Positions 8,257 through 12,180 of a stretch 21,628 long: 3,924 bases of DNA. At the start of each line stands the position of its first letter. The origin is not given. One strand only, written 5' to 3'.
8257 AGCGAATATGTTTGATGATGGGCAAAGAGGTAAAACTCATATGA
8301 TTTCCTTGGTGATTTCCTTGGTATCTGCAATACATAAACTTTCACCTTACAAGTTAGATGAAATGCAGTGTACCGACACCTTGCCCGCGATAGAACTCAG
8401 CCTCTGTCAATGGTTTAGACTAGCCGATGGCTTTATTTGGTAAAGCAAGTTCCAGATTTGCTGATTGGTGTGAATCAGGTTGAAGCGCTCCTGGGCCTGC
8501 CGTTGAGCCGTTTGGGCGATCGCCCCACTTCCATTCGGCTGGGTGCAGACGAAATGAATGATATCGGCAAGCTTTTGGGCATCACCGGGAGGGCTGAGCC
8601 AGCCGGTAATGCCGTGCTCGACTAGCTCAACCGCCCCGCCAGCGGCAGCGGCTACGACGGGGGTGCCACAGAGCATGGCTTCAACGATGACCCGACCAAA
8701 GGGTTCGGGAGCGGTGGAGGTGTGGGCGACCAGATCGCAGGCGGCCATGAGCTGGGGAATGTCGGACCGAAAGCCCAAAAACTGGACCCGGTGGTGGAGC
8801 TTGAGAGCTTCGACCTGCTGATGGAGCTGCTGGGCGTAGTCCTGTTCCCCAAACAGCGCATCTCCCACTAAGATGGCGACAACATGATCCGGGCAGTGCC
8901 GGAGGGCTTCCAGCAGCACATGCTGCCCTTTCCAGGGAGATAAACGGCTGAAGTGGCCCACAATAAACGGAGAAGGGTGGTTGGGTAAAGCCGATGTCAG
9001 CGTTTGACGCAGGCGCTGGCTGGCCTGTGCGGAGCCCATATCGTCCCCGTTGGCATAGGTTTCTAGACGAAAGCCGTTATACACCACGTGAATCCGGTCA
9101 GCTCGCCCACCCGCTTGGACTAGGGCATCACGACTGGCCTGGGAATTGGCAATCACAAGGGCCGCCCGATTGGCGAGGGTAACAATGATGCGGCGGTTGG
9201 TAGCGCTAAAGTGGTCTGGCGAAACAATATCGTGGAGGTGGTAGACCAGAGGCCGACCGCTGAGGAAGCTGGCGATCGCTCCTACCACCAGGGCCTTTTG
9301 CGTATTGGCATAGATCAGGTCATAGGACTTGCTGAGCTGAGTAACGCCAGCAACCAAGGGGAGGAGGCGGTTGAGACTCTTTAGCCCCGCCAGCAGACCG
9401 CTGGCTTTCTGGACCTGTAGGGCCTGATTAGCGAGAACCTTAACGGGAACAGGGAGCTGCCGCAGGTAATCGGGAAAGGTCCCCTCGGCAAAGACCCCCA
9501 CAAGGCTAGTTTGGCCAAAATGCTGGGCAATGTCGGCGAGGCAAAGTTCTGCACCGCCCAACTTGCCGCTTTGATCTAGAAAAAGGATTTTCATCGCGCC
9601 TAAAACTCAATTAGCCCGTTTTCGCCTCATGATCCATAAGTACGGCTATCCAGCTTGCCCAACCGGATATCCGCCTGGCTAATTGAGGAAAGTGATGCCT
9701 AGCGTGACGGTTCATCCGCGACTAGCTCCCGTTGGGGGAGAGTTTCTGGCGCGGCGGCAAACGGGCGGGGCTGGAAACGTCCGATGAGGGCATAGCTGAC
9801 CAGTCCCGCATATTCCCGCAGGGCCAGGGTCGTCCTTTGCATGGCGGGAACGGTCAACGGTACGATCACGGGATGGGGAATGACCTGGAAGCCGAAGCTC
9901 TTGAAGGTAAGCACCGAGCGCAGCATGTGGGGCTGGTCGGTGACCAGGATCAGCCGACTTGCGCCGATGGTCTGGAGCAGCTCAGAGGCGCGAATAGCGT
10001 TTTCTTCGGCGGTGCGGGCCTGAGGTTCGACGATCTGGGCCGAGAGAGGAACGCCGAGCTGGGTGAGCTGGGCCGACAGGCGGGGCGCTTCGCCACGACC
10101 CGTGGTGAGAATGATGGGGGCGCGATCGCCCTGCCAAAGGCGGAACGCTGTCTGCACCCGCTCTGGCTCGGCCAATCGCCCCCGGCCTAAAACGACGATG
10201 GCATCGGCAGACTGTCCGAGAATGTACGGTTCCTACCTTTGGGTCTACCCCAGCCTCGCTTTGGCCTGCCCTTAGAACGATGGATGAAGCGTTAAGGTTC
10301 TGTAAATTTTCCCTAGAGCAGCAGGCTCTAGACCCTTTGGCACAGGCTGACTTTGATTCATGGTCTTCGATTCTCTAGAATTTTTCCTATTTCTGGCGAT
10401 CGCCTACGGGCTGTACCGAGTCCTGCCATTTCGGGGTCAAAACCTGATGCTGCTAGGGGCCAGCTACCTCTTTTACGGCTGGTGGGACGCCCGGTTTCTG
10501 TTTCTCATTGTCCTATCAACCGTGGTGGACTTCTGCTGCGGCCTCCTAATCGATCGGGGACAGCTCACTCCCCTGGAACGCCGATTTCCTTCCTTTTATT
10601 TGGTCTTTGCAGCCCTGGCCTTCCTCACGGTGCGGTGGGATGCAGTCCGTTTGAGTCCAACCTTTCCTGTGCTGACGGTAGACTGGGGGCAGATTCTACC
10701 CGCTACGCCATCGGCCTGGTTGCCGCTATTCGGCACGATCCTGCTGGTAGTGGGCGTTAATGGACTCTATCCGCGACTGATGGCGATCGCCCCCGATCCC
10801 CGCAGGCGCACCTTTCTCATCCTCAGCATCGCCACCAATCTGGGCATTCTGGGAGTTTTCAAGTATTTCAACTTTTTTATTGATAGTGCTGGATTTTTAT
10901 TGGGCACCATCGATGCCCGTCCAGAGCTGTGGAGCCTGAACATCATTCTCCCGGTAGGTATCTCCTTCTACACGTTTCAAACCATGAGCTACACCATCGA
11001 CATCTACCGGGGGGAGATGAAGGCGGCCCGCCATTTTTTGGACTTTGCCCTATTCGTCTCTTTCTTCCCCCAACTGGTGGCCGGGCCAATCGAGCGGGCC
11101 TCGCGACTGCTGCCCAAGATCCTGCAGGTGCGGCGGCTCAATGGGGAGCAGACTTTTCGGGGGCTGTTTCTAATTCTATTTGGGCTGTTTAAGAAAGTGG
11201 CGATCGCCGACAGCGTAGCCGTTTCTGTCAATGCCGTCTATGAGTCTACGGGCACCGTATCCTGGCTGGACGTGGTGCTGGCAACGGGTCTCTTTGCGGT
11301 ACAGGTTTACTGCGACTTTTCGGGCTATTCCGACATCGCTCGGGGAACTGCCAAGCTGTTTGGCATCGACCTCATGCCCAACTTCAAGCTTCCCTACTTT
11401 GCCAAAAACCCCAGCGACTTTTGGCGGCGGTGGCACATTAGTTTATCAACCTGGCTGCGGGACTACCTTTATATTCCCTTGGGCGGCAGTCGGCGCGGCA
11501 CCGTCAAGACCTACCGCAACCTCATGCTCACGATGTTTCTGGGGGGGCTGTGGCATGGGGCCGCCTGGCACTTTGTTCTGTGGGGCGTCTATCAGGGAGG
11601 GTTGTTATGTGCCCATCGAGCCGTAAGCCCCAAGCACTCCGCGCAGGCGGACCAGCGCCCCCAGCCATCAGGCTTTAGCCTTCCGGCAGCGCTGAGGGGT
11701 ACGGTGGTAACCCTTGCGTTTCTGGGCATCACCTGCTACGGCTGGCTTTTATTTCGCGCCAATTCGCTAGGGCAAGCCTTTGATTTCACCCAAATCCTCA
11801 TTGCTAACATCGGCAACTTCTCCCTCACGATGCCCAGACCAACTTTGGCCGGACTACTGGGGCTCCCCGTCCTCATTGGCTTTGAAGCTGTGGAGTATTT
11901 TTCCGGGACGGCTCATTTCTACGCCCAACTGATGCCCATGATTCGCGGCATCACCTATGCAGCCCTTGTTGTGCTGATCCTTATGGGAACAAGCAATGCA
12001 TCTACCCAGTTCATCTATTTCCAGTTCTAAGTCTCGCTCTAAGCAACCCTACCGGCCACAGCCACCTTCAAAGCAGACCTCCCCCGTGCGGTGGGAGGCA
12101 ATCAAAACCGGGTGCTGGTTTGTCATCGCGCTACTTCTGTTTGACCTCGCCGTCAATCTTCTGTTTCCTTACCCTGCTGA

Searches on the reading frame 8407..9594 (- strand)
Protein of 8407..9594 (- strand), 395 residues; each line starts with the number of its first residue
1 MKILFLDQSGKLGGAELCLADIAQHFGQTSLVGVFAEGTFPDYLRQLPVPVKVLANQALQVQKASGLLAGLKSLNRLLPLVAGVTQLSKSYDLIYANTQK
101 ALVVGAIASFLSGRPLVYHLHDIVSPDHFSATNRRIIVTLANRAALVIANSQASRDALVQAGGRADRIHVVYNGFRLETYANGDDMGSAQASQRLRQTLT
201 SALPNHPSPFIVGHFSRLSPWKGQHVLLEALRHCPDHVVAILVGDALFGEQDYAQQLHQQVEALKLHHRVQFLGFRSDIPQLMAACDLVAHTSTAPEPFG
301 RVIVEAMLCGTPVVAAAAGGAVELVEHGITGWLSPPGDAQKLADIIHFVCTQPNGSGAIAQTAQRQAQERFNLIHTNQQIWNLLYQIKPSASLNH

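Call 11: search_protein_families(library=ncbifam, proteins=[window:8407-9594:-], max_evalue=0.01)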
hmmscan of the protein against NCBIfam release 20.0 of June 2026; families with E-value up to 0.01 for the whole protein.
window:8407-9594:- (395 aa): 34 families (the best 25 are shown)
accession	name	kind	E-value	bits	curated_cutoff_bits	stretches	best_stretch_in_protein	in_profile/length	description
TIGR03088.1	stp2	hypoth_equivalog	1.5e-27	96.6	409.05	1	175-380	160-366/374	TIGR03088 family PEP-CTERM/XrtA system glycosyltransferase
NF041876.1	EPS_EpsE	equivalog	2.2e-26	93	400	1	195-374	200-383/389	exopolysaccharide biosynthesis GT4 family glycosyltransferase EpsE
TIGR02149.1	glgA_Coryne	subfamily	3.4e-24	85.7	302.4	1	88-379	81-382/391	glycogen synthase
TIGR03999.1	thiol_BshA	equivalog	2.2e-23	82.8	273.7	1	141-376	142-362/375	N-acetyl-alpha-D-glucosaminyl L-malate synthase BshA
TIGR03449.1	mycothiol_MshA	equivalog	2.1e-22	79.6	462.5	1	130-382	150-398/406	D-inositol-3-phosphate glycosyltransferase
NF046085.1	XrtY_assoc_Gly1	equivalog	6.1e-18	64.8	400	1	196-387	204-384/387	XrtY-associated glycosyltransferase XYAG1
NF011726.0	PRK15179.1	equivalog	7.3e-17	60.9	733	1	43-373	345-680/694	Vi polysaccharide biosynthesis protein TviE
NF053787.1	GlcN_PG_synth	equivalog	1.6e-16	60.1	480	1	128-373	128-345/361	N-acetylglucosaminyl phosphatidylglycerol synthase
TIGR04047.1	MSMEG_0565_glyc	hypoth_equivalog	3.6e-16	59.2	259.85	1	117-360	117-349/373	MSMEG_0565 family glycosyltransferase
NF050063.1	ProtGlycPglJ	equivalog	2.7e-14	53.2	500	1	130-369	131-349/363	N-acetylgalactosamine-N,N'-diacetylbacillosaminyl-diphospho-undecaprenol 4-alpha-N-acetylgalactosaminyltransferase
NF041010.1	glycosy_Agl16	equivalog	5e-14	51.9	575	1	115-334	106-302/352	glycosylation protein Agl16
TIGR04063.1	stp3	hypoth_equivalog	1.4e-13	50.5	442.05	1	139-372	153-380/397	TIGR04063 family PEP-CTERM/XrtA system glycosyltransferase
NF012028.0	PRK15484.1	subfamily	7.7e-13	48.3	618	1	165-378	160-369/380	lipopolysaccharide N-acetylglucosaminyltransferase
TIGR04005.1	wcaL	equivalog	7.3e-12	44.8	537.6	1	209-385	222-404/406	colanic acid biosynthesis glycosyltransferase WcaL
NF038295.1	EPS_HpsP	equivalog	1.4e-11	44.1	550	1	210-383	208-383/388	hormogonium polysaccharide biosynthesis glycosyltransferase HpsP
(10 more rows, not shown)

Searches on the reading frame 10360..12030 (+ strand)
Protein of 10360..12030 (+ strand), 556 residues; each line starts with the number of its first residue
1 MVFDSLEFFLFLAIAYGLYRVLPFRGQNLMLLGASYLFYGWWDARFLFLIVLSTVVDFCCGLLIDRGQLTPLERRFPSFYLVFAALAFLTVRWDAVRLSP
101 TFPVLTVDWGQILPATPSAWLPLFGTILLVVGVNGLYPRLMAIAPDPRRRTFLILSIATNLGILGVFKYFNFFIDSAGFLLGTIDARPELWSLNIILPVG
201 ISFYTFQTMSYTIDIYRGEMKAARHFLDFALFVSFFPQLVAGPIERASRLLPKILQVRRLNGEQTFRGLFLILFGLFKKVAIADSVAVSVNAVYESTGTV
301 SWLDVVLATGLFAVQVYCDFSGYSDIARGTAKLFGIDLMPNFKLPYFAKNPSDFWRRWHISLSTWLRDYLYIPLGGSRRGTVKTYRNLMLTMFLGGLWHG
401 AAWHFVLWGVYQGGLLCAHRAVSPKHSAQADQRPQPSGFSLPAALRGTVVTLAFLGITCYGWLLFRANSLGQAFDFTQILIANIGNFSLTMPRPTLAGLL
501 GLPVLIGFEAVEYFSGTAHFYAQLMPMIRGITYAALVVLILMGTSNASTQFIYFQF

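Call 7: search_protein_families(library=pfam, proteins=[window:10360-12030:+])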
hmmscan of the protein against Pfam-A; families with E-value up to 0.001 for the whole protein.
window:10360-12030:+ (556 aa): 1 family
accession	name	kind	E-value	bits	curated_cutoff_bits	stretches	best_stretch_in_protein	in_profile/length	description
PF03062.24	MBOAT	-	4.4e-27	95.7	27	1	225-444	80-319/337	MBOAT, membrane-bound O-acyltransferase family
